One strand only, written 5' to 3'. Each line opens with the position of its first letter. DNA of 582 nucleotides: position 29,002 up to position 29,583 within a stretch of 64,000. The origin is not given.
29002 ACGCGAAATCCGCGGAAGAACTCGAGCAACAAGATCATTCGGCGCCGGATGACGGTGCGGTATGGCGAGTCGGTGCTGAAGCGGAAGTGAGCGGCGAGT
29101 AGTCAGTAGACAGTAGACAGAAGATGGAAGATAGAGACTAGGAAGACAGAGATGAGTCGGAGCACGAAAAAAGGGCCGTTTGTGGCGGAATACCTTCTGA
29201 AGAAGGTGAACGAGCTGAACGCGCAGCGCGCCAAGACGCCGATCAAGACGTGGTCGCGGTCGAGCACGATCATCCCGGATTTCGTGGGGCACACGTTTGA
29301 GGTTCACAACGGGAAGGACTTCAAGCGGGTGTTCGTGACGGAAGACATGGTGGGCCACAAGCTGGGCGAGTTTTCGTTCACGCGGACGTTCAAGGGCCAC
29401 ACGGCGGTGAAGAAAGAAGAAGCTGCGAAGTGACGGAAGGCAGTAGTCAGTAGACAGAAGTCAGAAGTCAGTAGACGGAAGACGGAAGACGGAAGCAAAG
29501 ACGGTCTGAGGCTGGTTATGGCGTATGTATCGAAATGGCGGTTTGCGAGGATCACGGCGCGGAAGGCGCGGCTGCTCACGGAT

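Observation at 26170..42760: Ribosomal-protein supercluster whose intergenic spacers are built from tandem heptanucleotide repeats with stops in all three frames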

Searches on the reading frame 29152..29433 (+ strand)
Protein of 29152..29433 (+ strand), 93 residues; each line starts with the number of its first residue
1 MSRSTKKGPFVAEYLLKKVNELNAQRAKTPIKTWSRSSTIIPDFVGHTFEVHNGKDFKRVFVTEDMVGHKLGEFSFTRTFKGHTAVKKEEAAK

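Call 37: find_encoding_contigs(protein=window:29152-29433:+, flank=10000, max_places=10)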
Protein window:29152-29433:+ (93 aa): 5 contigs read that carry it; 5 places shown.
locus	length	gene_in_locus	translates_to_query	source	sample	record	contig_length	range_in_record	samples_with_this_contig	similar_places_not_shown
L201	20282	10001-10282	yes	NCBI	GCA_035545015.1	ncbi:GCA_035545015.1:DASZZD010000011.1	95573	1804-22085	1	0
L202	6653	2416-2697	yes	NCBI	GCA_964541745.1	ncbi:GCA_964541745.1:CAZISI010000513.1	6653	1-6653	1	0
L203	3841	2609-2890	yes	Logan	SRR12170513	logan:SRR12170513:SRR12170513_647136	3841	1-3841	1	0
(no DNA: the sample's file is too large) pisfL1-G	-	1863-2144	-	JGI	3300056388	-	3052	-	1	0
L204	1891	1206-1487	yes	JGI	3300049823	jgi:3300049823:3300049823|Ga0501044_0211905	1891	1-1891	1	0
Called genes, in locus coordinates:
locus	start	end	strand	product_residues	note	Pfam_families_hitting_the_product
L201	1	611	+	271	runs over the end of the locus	PF00561:Abhydrolase_1, PF12146:Hydrolase_4, PF12697:Abhydrolase_6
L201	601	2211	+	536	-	PF13426:PAS_9 (weak), PF00512:HisKA, PF02518:HATPase_c, PF00072:Response_reg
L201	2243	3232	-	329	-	PF13401:AAA_22 (faint), PF02881:SRP54_N, PF06414:Zeta_toxin (weak), PF13191:AAA_16 (weak), PF13604:AAA_30, PF00448:SRP54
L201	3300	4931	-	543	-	-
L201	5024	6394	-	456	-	PF00142:Fer4_NifH (weak), PF01656:CbiA, PF02374:ArsA_ATPase (weak), PF06564:CBP_BcsQ, PF09140:MipZ (faint), PF10609:ParA (weak), PF13614:AAA_31, PF16561:AMPK1_CBM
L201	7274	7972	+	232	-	PF00297:Ribosomal_L3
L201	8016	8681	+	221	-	PF00573:Ribosomal_L4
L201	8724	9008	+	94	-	PF00276:Ribosomal_L23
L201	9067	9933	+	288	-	PF00181:Ribosomal_L2_N, PF03947:Ribosomal_L2_C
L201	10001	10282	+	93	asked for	PF00203:Ribosomal_S19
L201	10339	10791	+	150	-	PF00237:Ribosomal_L22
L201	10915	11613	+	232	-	PF07650:KH_2, PF05316:VAR1 (faint), PF00189:Ribosomal_S3_C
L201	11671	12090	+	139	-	PF00252:Ribosomal_L16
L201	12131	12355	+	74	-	PF00831:Ribosomal_L29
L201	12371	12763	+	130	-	PF00366:Ribosomal_S17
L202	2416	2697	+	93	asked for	PF00203:Ribosomal_S19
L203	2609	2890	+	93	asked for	PF00203:Ribosomal_S19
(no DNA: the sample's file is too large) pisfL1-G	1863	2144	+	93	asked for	PF00203:Ribosomal_S19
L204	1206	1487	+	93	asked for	PF00203:Ribosomal_S19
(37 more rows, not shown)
